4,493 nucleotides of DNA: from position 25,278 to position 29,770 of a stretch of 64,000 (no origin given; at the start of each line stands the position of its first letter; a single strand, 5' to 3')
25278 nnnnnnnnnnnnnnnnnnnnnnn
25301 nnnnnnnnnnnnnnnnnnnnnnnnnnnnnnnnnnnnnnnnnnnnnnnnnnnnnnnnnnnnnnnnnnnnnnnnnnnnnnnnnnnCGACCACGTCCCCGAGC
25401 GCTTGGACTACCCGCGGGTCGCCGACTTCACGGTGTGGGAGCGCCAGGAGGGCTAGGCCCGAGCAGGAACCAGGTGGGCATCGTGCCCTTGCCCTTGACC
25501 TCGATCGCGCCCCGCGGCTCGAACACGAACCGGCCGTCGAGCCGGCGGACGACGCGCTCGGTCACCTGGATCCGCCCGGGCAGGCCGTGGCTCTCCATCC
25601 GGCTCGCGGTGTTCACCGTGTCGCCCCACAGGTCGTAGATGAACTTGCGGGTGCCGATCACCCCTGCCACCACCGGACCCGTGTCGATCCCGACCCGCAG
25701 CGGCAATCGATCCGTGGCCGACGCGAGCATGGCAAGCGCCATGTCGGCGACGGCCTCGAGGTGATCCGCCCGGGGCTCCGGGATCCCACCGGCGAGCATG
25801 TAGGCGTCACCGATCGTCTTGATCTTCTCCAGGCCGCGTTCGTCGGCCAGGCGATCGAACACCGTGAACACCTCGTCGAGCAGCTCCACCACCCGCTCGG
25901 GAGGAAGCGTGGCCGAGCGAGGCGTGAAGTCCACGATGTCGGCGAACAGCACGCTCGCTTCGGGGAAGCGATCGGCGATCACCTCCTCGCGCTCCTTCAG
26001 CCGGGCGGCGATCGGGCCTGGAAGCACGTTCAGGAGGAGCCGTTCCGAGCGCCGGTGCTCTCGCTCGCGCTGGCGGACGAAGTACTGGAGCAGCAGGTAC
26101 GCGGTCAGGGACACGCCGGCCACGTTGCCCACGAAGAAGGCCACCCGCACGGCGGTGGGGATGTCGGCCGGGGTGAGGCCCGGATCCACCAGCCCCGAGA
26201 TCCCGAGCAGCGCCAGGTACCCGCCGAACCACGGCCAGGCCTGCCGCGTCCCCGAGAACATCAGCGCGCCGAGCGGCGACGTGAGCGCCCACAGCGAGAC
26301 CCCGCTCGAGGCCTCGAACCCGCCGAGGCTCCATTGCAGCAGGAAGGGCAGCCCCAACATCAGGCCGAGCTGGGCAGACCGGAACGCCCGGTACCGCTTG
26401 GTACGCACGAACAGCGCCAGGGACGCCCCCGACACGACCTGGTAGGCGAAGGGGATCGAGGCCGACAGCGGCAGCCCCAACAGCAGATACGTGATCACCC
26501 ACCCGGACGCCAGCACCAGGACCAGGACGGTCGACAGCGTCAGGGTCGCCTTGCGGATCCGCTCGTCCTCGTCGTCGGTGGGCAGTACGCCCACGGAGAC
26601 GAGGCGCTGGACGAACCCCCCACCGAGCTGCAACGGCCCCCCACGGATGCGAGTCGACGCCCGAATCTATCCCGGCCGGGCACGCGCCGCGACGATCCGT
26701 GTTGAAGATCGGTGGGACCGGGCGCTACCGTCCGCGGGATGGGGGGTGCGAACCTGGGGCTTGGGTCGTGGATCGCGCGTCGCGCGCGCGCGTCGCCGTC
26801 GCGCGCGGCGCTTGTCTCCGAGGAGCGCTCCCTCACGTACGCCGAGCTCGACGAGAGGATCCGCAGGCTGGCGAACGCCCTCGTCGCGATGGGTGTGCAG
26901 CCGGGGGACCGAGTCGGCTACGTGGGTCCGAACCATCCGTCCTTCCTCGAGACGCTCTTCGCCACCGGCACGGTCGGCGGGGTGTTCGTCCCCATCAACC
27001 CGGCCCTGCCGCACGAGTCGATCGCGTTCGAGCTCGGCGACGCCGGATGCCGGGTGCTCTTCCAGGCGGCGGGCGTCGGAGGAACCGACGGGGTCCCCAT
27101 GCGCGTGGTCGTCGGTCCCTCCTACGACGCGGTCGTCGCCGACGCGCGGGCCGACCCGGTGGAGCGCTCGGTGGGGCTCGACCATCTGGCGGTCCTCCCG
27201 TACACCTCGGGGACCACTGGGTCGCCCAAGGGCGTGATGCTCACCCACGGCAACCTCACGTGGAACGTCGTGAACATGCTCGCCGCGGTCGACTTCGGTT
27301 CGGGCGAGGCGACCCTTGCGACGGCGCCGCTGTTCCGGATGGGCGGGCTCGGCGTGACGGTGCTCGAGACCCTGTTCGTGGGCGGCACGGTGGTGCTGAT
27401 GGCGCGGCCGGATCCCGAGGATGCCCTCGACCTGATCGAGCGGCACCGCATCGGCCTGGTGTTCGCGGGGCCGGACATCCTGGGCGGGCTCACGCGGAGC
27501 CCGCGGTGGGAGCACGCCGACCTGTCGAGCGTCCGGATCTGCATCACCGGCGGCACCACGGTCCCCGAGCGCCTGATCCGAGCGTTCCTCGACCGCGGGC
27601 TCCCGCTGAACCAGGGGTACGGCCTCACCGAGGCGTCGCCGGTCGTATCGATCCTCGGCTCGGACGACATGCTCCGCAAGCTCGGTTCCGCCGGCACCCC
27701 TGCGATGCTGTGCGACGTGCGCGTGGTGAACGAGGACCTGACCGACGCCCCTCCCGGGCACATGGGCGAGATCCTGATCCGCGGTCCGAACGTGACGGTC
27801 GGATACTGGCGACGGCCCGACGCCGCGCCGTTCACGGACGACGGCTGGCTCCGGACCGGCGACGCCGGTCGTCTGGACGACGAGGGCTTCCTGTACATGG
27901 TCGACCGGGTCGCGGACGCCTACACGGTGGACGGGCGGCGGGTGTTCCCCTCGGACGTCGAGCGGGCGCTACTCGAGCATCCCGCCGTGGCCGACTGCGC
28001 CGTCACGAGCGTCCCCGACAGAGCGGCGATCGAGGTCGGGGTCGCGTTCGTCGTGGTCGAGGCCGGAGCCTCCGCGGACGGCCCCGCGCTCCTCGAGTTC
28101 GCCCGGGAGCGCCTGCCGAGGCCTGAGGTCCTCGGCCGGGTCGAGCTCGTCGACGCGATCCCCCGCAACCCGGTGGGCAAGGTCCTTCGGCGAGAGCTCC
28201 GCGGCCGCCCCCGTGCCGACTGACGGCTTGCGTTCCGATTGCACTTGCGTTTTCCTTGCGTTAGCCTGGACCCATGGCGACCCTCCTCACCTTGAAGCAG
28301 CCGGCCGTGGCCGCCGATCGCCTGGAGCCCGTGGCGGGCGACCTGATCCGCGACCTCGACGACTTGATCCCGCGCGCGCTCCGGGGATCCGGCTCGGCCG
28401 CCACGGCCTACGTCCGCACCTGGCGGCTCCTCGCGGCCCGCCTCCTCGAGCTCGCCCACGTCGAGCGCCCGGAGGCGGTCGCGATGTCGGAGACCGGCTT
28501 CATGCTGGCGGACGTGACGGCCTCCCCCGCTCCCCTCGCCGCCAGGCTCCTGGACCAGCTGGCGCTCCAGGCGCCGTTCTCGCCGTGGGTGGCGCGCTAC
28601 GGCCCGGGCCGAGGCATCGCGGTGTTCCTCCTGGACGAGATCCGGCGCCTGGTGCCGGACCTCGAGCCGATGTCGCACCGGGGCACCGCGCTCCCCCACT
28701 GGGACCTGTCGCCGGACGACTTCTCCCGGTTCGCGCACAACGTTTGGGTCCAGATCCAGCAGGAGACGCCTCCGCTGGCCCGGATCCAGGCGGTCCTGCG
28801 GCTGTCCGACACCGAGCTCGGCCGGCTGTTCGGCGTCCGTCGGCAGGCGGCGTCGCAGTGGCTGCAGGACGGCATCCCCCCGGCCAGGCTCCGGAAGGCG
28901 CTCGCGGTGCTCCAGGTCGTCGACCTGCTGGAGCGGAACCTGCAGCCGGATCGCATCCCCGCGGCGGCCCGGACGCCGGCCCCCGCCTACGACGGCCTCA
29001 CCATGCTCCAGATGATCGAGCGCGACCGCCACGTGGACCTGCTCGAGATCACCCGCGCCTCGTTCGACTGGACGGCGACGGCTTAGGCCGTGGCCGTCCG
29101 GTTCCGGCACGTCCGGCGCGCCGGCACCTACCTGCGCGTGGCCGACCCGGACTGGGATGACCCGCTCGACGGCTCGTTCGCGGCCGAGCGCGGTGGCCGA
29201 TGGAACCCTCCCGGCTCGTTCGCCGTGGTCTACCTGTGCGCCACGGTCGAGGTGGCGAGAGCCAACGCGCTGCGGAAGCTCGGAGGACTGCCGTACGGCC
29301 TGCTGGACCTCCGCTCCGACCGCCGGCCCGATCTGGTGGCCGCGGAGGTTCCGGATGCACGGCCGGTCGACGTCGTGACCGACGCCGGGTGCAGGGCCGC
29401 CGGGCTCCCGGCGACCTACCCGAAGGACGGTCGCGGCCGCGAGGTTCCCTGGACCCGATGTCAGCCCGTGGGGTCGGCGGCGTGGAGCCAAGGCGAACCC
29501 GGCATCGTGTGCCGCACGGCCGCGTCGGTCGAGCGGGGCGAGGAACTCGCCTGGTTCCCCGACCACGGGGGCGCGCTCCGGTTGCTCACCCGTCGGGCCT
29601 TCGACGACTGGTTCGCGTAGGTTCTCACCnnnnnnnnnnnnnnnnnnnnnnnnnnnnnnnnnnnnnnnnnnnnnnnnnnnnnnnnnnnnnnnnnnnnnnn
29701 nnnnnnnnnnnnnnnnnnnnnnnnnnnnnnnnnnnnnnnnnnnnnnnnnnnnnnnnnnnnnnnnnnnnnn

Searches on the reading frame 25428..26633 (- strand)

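Call 39: search_protein_families(library=pfam, max_evalue=0.00001, proteins=[window:25428-26633:-])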
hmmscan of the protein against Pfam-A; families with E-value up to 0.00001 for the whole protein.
window:25428-26633:- (401 aa): 1 family
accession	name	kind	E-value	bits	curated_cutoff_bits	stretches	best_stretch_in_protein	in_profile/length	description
PF00211.25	Guanylate_cyc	-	7.9e-57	192.2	21.9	1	220-391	3-182/183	Adenylate and Guanylate cyclase catalytic domain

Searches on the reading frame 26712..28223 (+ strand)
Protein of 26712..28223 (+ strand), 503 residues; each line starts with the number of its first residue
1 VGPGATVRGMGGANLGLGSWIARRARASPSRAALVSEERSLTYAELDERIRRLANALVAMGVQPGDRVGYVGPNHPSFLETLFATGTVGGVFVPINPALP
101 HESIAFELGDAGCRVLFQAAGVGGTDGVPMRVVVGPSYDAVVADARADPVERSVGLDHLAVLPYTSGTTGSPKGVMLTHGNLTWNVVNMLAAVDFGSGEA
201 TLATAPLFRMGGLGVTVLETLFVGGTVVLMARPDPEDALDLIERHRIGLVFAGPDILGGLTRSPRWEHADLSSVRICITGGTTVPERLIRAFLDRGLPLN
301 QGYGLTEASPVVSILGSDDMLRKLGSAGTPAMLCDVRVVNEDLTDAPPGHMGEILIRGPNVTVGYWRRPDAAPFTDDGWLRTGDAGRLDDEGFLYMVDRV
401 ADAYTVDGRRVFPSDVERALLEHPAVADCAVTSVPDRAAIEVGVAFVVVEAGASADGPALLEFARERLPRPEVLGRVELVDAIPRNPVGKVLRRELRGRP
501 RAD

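Call 39: search_protein_families(library=pfam, max_evalue=0.00001, proteins=[window:26712-28223:+])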
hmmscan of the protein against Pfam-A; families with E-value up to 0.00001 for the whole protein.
window:26712-28223:+ (503 aa): 2 families
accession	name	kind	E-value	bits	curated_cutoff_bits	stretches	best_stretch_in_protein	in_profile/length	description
PF00501.34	AMP-binding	-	5.6e-86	289.2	29.9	1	22-366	2-384/384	AMP-binding enzyme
PF13193.12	AMP-binding_C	-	2.2e-14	54.6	24.5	1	416-490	2-76/76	AMP-binding enzyme C-terminal domain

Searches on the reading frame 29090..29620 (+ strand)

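Call 39: search_protein_families(library=pfam, max_evalue=0.00001, proteins=[window:29090-29620:+])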
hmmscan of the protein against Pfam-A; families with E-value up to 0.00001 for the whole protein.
window:29090-29620:+ (176 aa): 1 family
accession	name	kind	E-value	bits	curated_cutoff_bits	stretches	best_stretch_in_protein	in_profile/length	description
PF08808.17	RES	-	1.8e-10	41.5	23.2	1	16-164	4-144/157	RES domain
